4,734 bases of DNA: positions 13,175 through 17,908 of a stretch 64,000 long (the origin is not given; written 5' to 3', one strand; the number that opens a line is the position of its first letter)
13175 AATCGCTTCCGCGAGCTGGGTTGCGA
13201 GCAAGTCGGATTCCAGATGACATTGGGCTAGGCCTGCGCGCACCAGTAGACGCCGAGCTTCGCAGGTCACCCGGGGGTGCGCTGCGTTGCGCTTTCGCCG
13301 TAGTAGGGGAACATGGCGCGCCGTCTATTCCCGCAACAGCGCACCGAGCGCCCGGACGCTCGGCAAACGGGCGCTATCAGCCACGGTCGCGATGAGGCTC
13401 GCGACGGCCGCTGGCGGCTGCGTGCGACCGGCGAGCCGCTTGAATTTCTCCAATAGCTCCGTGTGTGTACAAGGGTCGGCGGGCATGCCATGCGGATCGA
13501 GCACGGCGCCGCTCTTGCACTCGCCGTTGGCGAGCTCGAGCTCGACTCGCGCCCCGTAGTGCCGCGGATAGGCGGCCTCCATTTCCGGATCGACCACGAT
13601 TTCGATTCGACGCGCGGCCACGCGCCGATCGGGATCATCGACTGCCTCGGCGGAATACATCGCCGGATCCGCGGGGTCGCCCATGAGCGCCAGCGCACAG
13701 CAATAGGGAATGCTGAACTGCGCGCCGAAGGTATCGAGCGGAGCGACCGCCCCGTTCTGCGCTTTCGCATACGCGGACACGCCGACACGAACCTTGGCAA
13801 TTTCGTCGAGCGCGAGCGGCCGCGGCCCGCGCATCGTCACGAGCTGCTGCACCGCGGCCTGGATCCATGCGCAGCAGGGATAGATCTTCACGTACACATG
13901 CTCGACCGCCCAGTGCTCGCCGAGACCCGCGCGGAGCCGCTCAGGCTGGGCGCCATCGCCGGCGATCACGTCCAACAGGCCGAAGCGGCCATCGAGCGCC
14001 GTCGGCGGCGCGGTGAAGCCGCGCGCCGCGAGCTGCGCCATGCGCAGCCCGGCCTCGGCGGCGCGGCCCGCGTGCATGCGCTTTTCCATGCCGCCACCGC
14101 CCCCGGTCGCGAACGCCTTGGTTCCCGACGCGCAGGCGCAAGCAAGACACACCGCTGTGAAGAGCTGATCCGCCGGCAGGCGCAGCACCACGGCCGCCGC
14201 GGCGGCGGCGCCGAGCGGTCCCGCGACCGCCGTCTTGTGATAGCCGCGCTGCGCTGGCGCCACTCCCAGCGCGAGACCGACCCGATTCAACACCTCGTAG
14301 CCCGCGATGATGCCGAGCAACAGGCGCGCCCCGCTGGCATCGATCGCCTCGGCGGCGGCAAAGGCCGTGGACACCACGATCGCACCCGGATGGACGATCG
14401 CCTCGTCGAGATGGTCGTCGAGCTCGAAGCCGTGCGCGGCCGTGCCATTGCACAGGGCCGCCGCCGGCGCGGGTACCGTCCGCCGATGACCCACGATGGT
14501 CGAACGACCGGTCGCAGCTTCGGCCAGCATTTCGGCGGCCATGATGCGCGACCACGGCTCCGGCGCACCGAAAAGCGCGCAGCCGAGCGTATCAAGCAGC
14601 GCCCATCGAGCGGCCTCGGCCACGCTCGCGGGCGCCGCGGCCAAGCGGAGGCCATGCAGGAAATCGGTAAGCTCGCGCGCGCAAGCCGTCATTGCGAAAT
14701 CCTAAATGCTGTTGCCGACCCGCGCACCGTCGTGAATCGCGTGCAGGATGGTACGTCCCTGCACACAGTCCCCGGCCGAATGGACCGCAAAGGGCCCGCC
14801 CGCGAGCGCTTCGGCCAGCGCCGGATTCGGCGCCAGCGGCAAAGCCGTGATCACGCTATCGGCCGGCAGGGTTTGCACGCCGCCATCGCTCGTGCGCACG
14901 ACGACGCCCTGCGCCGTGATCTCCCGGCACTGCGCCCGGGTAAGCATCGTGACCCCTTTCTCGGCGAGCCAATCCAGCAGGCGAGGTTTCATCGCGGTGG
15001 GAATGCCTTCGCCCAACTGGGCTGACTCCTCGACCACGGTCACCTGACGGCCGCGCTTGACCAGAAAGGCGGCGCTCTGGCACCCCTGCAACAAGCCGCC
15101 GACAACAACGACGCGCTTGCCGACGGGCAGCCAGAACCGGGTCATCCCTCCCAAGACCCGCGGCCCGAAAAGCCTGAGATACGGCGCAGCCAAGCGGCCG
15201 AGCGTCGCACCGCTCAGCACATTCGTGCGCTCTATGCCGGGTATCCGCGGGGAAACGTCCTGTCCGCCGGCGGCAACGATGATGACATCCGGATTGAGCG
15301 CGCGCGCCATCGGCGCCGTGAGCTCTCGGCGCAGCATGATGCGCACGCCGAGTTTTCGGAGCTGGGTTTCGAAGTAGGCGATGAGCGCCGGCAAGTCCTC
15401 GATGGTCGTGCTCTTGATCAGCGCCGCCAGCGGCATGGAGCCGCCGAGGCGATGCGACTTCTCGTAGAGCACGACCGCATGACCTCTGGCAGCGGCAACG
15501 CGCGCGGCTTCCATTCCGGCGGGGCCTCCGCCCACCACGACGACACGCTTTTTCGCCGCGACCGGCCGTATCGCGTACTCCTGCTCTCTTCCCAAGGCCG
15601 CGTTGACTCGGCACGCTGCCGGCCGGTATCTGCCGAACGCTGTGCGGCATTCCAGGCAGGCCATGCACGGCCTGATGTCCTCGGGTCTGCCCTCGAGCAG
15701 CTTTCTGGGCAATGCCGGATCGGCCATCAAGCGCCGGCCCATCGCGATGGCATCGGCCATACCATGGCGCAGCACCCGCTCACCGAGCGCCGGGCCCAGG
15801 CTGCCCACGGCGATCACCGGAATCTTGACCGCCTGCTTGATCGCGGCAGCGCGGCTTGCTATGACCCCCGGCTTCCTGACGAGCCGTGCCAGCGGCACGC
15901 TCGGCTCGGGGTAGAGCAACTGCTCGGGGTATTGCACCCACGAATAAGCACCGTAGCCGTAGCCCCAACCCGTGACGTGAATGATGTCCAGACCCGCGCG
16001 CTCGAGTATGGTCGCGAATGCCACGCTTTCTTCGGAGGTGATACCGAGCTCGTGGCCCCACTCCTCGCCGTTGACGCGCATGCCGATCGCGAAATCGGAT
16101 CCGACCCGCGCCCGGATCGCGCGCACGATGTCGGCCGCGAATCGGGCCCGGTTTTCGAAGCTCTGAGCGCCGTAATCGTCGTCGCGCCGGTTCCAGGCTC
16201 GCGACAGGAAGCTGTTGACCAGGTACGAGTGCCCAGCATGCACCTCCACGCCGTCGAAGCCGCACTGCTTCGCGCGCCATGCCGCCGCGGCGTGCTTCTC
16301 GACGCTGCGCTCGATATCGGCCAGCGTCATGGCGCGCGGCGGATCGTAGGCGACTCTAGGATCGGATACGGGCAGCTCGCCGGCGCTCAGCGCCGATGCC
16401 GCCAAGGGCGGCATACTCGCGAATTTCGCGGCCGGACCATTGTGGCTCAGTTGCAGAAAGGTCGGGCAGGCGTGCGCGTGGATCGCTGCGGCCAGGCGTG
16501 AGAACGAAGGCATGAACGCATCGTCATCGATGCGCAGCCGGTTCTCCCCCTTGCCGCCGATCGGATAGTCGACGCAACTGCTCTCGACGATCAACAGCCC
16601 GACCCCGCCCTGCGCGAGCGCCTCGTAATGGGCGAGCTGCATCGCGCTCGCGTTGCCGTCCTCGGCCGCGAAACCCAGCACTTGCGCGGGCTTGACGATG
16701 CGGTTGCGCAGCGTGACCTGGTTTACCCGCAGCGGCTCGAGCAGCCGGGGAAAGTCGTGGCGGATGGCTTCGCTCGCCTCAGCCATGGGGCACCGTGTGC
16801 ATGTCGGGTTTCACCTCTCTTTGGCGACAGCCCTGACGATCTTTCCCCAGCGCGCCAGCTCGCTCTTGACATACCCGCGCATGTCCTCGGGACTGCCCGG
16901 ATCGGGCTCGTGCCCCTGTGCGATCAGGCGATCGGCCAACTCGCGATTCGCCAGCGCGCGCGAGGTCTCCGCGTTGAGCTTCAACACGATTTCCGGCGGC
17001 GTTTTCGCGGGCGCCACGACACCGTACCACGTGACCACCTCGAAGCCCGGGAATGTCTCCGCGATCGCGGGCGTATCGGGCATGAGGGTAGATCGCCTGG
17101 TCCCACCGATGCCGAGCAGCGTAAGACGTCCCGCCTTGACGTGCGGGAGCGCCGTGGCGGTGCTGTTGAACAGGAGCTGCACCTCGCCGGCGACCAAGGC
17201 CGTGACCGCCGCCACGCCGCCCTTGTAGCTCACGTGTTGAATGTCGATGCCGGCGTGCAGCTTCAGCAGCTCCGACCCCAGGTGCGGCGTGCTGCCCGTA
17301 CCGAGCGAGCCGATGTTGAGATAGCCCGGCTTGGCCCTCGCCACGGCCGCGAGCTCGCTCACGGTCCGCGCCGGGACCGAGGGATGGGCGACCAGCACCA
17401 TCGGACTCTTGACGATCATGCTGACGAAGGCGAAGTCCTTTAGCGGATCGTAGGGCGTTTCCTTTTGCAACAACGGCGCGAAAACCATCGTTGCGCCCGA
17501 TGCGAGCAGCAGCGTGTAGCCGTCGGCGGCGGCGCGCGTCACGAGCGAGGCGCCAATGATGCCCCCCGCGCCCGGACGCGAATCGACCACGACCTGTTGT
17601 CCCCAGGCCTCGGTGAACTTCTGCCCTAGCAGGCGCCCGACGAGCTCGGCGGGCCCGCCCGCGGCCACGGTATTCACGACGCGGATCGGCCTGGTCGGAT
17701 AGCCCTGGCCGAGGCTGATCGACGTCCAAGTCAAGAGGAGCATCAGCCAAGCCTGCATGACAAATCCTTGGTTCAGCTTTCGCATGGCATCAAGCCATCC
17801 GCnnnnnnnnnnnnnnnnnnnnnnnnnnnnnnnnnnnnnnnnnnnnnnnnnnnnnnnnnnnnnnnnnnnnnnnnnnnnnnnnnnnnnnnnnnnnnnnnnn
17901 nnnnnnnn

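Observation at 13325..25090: Nine-gene single-strand operon combining B12 mutase, UbiD decarboxylase, MenB/BadI crotonase, Fe-S/OYE reductase, CoA ligase, PrpD-family protein and two TctC binding proteins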

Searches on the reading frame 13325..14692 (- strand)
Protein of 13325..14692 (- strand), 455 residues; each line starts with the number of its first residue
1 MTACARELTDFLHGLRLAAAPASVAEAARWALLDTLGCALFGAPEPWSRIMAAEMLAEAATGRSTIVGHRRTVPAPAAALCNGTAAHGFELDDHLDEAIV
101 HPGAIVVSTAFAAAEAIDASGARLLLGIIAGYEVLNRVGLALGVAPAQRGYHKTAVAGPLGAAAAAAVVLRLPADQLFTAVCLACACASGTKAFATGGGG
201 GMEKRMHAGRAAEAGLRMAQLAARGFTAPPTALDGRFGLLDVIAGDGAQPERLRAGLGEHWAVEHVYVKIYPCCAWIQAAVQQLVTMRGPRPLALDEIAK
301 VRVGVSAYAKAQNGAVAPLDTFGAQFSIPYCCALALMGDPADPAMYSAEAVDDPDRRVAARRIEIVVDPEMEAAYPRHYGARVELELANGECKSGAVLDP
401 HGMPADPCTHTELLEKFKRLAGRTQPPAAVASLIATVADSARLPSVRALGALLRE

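Call 5: search_protein_families(library=pfam, proteins=[window:13325-14692:-])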
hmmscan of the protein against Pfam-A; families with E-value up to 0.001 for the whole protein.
window:13325-14692:- (455 aa): 2 families
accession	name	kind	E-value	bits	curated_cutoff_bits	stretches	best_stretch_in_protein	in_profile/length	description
PF03972.19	MmgE_PrpD_N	-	1.2e-55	188.8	32.1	1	6-246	1-238/244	MmgE/PrpD N-terminal domain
PF19305.4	MmgE_PrpD_C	-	1.8e-29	103.2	32.1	1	271-430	1-163/173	MmgE/PrpD C-terminal domain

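Call 6: search_protein_families(library=ncbifam, proteins=[window:13325-14692:-])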
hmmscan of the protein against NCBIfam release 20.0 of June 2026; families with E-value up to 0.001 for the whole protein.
window:13325-14692:- (455 aa): 3 families
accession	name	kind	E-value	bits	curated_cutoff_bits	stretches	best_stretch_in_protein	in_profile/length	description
NF042438.1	PrpD_hiGCgrampos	equivalog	1.8e-15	56.5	950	1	59-450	75-480/499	2-methylcitrate dehydratase PrpD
NF006943.0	PRK09425.1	equivalog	2.4e-10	39.8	575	1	9-375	20-392/480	bifunctional 2-methylcitrate dehydratase/aconitate hydratase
TIGR02330.1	prpD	equivalog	1e-08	34.4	458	1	160-375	165-380/468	2-methylcitrate dehydratase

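Call 29: search_solved_structures(query=window:13325-14692:-, max_evalue=0.00001)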
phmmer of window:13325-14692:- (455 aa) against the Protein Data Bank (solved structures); distinct sequences matched with E-value up to 0.00001: 12.
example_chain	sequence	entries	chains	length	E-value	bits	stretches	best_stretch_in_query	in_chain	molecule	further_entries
2hp3_A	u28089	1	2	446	7.8e-30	107.3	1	25-419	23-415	IDS-epimerase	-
2hp0_A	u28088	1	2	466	8e-30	107.3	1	25-419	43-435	IDS-epimerase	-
7bra_A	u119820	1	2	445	3.8e-26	95.2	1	28-419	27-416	Bacillus subtilis IRG1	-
7e9d_A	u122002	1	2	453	1.1e-24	90.4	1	28-419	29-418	IRG1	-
12vt_A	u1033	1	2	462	2.5e-20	76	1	9-453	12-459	Cis-aconitate decarboxylase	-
12vw_A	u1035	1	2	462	4.7e-20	75.1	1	9-453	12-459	Cis-aconitate decarboxylase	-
12ux_A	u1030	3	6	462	6.1e-20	74.8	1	9-453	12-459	Cis-aconitate decarboxylase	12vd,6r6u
12vq_A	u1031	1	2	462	1.5e-19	73.5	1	9-453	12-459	Cis-aconitate decarboxylase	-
7br9_A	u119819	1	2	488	1.9e-17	66.5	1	8-447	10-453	Cis-aconitate decarboxylase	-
6r6t_A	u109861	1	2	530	2.5e-17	66.1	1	8-446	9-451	Cis-aconitate decarboxylase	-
5mvi_E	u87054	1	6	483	3.7e-10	42.5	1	22-444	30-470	2-methylcitrate dehydratase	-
1szq_A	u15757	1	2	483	3.3e-06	29.5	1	23-443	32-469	2-methylcitrate dehydratase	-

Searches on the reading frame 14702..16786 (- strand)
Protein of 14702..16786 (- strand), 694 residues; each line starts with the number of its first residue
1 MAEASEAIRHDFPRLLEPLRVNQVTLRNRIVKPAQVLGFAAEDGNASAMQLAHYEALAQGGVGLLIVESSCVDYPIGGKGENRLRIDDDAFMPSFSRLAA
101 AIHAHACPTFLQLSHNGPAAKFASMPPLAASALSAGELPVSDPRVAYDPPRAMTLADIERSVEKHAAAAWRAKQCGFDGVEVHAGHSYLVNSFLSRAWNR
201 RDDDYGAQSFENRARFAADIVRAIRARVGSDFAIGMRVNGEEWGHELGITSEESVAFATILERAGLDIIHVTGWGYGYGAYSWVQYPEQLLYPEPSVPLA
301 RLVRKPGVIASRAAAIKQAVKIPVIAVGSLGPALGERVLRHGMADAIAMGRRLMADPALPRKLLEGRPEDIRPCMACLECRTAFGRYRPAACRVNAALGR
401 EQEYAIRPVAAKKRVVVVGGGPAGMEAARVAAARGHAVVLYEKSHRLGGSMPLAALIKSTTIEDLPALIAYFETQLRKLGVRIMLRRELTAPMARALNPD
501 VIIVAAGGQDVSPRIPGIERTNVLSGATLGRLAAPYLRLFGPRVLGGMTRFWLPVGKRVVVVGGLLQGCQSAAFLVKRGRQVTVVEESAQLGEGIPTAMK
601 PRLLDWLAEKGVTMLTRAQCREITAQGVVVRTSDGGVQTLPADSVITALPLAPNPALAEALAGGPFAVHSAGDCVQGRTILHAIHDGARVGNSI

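Call 5: search_protein_families(library=pfam, proteins=[window:14702-16786:-])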
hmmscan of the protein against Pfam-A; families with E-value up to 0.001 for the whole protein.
window:14702-16786:- (694 aa): 16 families
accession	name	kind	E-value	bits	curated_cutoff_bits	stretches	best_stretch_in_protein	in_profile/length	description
PF00724.26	Oxidored_FMN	-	1.1e-55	189.7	27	1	15-369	2-341/342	NADH:flavin oxidoreductase / NADH oxidase family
PF07992.20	Pyr_redox_2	-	5.8e-28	98.6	26.1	1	414-660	2-246/291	Pyridine nucleotide-disulphide oxidoreductase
PF00070.33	Pyr_redox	-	3.6e-18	66.3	22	2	558-631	1-78/82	Pyridine nucleotide-disulphide oxidoreductase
PF12831.13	FAD_oxidored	-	2.7e-12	47.2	27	1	415-452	2-39/416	FAD dependent oxidoreductase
PF13450.12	NAD_binding_8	-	5.8e-12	46.2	21.9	1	417-451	1-35/68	NAD(P)-binding Rossmann-like domain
PF13738.12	Pyr_redox_3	-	2.5e-09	37.3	30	1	556-646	164-262/305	Pyridine nucleotide-disulphide oxidoreductase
PF01266.30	DAO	-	6.6e-09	36.2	27.9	1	414-449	1-37/353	FAD dependent oxidoreductase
PF03486.20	HI0933_like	-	8.8e-08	32.3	50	1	414-448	2-36/244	HI0933-like protein Rossmann domain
PF01134.28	GIDA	-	6.2e-06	25.9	22.1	1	415-446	2-33/391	Glucose inhibited division protein A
PF01494.25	FAD_binding_3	-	1.3e-05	25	22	0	414-463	3-51/349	FAD binding domain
PF01262.27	AlaDh_PNT_C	-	2.8e-05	24.1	23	0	411-445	27-61/214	Alanine dehydrogenase/PNT, C-terminal domain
PF01946.23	Thi4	-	4e-05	23.4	26.2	0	412-457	17-63/235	Thi4 family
PF00890.30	FAD_binding_2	-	7.3e-05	22.6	20.4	1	415-450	2-37/414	FAD binding domain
PF01593.30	Amino_oxidase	-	0.0002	21.2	19.8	0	607-652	210-257/443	Flavin containing amine oxidoreductase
PF13241.12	NAD_binding_7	-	0.00042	21.3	22.1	0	411-445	6-40/104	Putative NAD(P)-binding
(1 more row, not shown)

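Call 6: search_protein_families(library=ncbifam, proteins=[window:14702-16786:-])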
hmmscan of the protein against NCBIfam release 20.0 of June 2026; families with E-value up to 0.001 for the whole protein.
window:14702-16786:- (694 aa): 82 families (the best 25 are shown)
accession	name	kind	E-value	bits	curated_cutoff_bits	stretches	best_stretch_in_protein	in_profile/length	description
TIGR03997.1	mycofact_OYE_2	equivalog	4.6e-122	408.5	793.15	2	15-525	2-490/645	mycofactocin system FadH/OYE family oxidoreductase 2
NF045599.1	bili_reduct_long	exception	1.3e-112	377.2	750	1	15-694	1-641/641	bilirubin reductase, long form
NF041087.1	bile_acid_BaiCD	equivalog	6.6e-107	358.2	825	1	12-693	1-641/642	bile acid Fe-S flavoenzyme BaiCD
NF045592.1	bili_reduct_N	equivalog_domain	9.8e-53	179.6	425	1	15-390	2-358/363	bilirubin reductase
TIGR03996.1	mycofact_OYE_1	hypoth_equivalog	1.9e-51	175.3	627.9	1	47-689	33-631/633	mycofactocin system FadH/OYE family oxidoreductase 1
NF010047.0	PRK13523.1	equivalog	2.9e-49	167.9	431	1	15-363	5-320/339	NADPH dehydrogenase NamA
NF006101.0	PRK08255.1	equivalog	2.1e-44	151.8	1078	1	9-358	393-725/768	bifunctional salicylyl-CoA 5-hydroxylase/oxidoreductase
NF007899.0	PRK10605.1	subfamily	2.5e-30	106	403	1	14-239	5-236/365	N-ethylmaleimide reductase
NF003437.0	PRK04965.1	equivalog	4.5e-15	55.5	392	1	556-660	141-246/378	NADH:flavorubredoxin reductase NorW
NF009410.0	PRK12771.1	subfamily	2.4e-14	52.9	516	1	401-451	127-177/566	NAD(P)-binding protein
NF005560.0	PRK07233.1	equivalog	2.3e-12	46.5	252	1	414-454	2-42/435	hypothetical protein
NF042949.2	3PPDioc_HcaD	equivalog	3.3e-12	45.9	450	1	553-660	139-247/386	3-phenylpropionate/cinnamic acid dioxygenase ferredoxin--NAD(+) reductase subunit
TIGR01350.1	lipoamide_DH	equivalog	5.5e-12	45.1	408.8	2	557-654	171-270/461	dihydrolipoyl dehydrogenase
NF045663.1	diclust_near_Sec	equivalog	5.5e-12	44.6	530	1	403-509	97-198/759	pyridine nucleotide-disulfide oxidoreductase/dicluster-binding protein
TIGR02053.1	MerA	equivalog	5.7e-12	45.4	454.45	1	500-654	131-269/465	mercury(II) reductase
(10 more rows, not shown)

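Call 28: search_solved_structures(query=window:14702-16786:-, max_evalue=1e-30)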
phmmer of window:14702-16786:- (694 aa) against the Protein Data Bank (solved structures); distinct sequences matched with E-value up to 1e-30: 21.
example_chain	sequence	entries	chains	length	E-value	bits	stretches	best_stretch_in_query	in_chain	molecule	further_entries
6qkg_A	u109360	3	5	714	2.3e-87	297.3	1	12-692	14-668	NCR A | NCR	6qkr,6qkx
1ps9_A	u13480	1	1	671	1e-56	196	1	12-678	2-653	2,4-dienoyl-CoA reductase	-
3k30_A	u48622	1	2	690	3.5e-44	154.6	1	7-690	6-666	Histamine dehydrogenase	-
6de6_A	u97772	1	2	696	4.6e-42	147.6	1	11-459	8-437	Histamine dehydrogenase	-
1djq_A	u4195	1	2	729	2.3e-39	138.7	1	10-508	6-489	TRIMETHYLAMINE DEHYDROGENASE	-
1djn_A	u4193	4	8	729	3.1e-39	138.2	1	10-508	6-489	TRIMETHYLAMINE DEHYDROGENASE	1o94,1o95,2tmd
3gr7_A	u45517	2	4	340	7.7e-38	133.6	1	15-360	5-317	NADPH dehydrogenase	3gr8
8x0j_A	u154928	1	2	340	6.7e-35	123.9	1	15-360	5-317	NADPH dehydrogenase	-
9iuv_A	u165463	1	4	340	6.9e-35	123.9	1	15-361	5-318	NADPH dehydrogenase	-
7o0t_A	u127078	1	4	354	2.4e-34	122.1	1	13-373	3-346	NADH:flavin oxidoreductase/NADH oxidase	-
8uaj_A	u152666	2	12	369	4.8e-34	121.1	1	14-363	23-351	NADPH dehydrogenase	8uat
5nux_A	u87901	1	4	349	5.1e-34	121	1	15-363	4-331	Chromate reductase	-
3hf3_A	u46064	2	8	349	6.3e-34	120.7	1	15-363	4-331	Chromate reductase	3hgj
5ogt_A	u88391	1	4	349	8.6e-34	120.2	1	15-363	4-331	Chromate reductase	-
6l6j_A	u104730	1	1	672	3.2e-33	118.3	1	14-691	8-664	Oxidored_FMN domain-containing protein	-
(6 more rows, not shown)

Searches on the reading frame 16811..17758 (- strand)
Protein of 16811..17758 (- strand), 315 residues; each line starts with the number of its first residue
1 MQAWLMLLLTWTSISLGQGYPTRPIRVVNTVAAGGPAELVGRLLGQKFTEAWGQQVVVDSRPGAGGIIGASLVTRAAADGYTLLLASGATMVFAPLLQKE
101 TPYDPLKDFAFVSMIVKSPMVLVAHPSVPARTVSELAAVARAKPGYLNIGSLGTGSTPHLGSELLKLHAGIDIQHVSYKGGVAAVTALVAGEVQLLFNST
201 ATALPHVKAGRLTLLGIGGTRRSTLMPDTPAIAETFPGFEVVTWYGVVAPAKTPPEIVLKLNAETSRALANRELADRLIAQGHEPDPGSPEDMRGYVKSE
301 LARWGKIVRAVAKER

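Call 5: search_protein_families(library=pfam, proteins=[window:16811-17758:-])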
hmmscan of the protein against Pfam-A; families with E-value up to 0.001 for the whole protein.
window:16811-17758:- (315 aa): 1 family
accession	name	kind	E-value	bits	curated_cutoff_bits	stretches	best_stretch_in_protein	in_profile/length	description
PF03401.19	TctC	-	5.3e-68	229.9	27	1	42-311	3-272/274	Tripartite tricarboxylate transporter family receptor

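Call 6: search_protein_families(library=ncbifam, proteins=[window:16811-17758:-])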
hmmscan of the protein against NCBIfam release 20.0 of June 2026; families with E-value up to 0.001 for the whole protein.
window:16811-17758:- (315 aa): 0 families
